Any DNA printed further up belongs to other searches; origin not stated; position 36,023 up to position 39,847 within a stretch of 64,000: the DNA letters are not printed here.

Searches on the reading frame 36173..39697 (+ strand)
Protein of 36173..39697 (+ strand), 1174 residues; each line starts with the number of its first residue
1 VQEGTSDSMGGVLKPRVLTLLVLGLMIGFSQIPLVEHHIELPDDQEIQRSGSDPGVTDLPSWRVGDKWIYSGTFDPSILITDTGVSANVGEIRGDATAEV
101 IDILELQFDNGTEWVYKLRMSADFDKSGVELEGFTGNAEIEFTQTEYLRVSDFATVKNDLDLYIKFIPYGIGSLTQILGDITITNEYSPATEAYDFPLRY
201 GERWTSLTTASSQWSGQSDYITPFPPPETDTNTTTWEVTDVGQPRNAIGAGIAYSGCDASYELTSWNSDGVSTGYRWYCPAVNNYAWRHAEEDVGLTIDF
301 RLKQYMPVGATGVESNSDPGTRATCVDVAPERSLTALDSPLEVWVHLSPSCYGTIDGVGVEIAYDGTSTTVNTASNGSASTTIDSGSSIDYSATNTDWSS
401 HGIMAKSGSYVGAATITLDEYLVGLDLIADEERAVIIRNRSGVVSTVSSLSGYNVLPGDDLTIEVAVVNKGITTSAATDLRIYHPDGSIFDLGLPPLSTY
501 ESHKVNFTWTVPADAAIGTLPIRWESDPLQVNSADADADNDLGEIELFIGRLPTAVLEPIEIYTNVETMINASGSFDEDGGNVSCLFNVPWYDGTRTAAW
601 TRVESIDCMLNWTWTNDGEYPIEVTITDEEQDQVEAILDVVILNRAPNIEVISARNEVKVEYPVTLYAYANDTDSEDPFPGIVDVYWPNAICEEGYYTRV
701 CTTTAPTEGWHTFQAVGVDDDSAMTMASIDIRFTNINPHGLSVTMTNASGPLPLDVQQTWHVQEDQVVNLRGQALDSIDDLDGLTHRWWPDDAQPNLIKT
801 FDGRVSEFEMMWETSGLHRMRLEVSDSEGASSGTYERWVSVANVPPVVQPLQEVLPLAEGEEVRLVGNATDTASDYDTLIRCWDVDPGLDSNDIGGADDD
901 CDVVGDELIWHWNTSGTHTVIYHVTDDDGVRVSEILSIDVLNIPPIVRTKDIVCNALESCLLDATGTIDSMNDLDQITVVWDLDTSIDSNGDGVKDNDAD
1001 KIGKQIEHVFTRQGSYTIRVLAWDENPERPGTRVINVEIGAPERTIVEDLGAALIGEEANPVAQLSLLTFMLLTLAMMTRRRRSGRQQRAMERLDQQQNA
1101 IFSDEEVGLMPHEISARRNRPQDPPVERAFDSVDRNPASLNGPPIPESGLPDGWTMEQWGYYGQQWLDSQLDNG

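Call 17: search_protein_families(library=pfam, proteins=[window:36173-39697:+], max_evalue=0.00001)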
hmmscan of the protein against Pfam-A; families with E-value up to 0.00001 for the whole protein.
window:36173-39697:+ (1174 aa): 2 families
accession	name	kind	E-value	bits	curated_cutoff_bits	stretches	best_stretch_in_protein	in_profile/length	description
PF18911.6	PKD_4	-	4.3e-13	49.6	27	0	950-1027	10-73/85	PKD domain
PF00801.26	PKD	-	2.9e-08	34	23.5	0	972-1026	24-69/80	PKD domain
